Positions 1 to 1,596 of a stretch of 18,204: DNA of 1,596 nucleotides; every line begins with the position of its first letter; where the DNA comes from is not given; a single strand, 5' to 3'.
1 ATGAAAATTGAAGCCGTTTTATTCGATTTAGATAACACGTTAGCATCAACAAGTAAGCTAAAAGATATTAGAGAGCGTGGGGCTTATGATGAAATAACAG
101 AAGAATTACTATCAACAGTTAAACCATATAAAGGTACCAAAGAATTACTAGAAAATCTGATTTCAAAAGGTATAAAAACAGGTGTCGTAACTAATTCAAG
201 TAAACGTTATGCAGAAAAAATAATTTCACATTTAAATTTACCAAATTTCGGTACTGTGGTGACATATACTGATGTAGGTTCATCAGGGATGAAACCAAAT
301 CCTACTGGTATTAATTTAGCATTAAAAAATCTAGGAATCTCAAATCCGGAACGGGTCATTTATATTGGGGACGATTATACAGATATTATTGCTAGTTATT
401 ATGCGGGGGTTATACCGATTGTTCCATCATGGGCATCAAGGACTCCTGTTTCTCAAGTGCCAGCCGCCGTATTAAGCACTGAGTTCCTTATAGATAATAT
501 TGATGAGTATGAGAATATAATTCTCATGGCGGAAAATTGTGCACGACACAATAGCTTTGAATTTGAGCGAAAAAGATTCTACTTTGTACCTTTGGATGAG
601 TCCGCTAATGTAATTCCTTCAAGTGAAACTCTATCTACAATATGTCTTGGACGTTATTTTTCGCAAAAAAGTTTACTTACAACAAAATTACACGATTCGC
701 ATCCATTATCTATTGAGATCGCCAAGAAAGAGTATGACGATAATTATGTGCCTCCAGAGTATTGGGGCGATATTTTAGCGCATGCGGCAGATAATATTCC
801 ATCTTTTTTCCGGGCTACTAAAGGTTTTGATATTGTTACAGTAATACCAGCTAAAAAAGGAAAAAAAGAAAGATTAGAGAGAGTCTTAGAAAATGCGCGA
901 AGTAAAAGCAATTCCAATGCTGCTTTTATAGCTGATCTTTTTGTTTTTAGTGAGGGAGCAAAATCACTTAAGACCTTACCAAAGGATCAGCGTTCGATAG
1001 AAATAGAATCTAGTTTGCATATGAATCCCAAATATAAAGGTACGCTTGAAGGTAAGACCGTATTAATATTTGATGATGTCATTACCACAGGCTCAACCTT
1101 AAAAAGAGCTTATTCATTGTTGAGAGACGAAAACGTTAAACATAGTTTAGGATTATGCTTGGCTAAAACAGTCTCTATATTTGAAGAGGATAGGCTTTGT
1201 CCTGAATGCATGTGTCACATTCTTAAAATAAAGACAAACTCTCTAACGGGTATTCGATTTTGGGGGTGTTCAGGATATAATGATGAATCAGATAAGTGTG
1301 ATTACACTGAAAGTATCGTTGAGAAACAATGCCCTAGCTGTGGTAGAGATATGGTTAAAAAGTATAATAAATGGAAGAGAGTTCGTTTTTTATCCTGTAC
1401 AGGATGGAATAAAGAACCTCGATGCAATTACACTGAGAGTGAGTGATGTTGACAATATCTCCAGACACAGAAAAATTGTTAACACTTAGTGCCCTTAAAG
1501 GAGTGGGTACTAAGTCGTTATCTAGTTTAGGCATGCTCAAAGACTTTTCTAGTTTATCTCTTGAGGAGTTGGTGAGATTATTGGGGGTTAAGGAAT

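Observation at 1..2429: AT-rich two-gene operon beyond the integrase: HAD / PRTase / tandem zinc-ribbon protein coupled to a DprA-like protein (ShosTA-like, possibly with extra domains)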

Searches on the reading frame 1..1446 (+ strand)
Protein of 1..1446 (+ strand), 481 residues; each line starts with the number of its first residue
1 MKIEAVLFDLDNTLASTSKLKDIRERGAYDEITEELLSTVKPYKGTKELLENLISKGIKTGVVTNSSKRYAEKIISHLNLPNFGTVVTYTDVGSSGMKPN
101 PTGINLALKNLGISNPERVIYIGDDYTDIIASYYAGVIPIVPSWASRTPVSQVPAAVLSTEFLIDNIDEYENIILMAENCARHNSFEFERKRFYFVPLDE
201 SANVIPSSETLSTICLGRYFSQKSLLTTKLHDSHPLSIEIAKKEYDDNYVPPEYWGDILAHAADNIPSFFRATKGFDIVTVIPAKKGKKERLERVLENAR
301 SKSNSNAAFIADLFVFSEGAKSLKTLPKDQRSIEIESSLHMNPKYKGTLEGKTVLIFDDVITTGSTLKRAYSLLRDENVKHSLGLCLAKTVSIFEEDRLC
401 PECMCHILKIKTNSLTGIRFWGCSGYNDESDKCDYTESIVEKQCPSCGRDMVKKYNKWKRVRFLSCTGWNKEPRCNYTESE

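Call 3: search_protein_families(library=pfam, proteins=[window:1-1446:+], max_evalue=0.01)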
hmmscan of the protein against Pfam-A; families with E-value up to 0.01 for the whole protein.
window:1-1446:+ (481 aa): 9 families
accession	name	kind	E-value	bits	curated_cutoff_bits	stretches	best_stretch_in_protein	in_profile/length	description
PF13419.12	HAD_2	-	2.6e-24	86.7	23.8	1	30-137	67-173/178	Haloacid dehalogenase-like hydrolase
PF00702.32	Hydrolase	-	1.8e-20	74.6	26.4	1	35-131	92-186/191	haloacid dehalogenase-like hydrolase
PF01396.24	Zn_ribbon_Top1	-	3.7e-09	36.7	32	1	442-480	2-35/39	Topoisomerase DNA binding C4 zinc finger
PF00156.33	Pribosyltran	-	8.3e-08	32.1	26.3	1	345-386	81-121/158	Phosphoribosyl transferase domain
PF03031.24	NIF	-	1.1e-05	25.6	21.8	1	6-140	3-131/160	NLI interacting factor-like phosphatase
PF13344.12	Hydrolase_6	-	8.4e-05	23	27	1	37-96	10-67/101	Haloacid dehalogenase-like hydrolase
PF12710.13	HAD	-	0.00011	23.1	27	0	32-129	73-185/189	haloacid dehalogenase-like hydrolase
PF13242.12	Hydrolase_like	-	0.00054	20.2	22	1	98-136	4-42/75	HAD-hyrolase-like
PF05761.20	5_nucleotid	-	0.0085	15.5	28.5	0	29-78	176-225/460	5' nucleotidase family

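Call 4: search_protein_families(library=padloc, proteins=[window:1-1446:+], max_evalue=0.01)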
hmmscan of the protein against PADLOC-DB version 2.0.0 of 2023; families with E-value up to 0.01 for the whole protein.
window:1-1446:+ (481 aa): 2 families
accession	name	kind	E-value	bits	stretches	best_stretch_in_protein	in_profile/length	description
PDLC03962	ShosT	-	1.8e-14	52.2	1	261-393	90-214/237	-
PDLC03928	PsyrT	-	0.00027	17.4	1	258-391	558-685/689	-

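Call 11: search_solved_structures(query=window:1-1446:+, show_alignments=2, max_evalue=0.001)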
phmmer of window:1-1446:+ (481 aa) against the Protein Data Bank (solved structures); distinct sequences matched with E-value up to 0.001: 10.
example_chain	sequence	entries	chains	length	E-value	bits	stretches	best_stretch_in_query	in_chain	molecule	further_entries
2nyv_A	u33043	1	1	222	5.8e-11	45.1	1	38-161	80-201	Phosphoglycolate phosphatase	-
2yy6_A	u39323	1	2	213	1.7e-10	43.5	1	39-160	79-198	phosphoglycolate phosphatase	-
3kzx_A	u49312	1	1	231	2.5e-07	33.1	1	45-141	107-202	HAD-superfamily hydrolase, subfamily IA, variant 1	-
2hi0_A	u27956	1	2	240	9.5e-06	27.9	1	41-156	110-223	Putative phosphoglycolate phosphatase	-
2hoq_A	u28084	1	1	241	2.5e-05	26.5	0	41-138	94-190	Putative HAD-hydrolase PH1655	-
3kbb_A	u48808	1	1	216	2.7e-05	26.4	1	28-139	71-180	Phosphorylated carbohydrates phosphatase TM_1254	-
3d6j_A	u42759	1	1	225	5.7e-05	25.3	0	43-137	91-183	Putative haloacid dehalogenase-like hydrolase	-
2hsz_A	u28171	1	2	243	8.1e-05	24.8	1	34-151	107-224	novel predicted phosphatase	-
4ygq_A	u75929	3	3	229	0.00019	23.6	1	28-141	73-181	Hydrolase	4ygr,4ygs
6q7p_A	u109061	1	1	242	0.00079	21.5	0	46-126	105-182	OE1.2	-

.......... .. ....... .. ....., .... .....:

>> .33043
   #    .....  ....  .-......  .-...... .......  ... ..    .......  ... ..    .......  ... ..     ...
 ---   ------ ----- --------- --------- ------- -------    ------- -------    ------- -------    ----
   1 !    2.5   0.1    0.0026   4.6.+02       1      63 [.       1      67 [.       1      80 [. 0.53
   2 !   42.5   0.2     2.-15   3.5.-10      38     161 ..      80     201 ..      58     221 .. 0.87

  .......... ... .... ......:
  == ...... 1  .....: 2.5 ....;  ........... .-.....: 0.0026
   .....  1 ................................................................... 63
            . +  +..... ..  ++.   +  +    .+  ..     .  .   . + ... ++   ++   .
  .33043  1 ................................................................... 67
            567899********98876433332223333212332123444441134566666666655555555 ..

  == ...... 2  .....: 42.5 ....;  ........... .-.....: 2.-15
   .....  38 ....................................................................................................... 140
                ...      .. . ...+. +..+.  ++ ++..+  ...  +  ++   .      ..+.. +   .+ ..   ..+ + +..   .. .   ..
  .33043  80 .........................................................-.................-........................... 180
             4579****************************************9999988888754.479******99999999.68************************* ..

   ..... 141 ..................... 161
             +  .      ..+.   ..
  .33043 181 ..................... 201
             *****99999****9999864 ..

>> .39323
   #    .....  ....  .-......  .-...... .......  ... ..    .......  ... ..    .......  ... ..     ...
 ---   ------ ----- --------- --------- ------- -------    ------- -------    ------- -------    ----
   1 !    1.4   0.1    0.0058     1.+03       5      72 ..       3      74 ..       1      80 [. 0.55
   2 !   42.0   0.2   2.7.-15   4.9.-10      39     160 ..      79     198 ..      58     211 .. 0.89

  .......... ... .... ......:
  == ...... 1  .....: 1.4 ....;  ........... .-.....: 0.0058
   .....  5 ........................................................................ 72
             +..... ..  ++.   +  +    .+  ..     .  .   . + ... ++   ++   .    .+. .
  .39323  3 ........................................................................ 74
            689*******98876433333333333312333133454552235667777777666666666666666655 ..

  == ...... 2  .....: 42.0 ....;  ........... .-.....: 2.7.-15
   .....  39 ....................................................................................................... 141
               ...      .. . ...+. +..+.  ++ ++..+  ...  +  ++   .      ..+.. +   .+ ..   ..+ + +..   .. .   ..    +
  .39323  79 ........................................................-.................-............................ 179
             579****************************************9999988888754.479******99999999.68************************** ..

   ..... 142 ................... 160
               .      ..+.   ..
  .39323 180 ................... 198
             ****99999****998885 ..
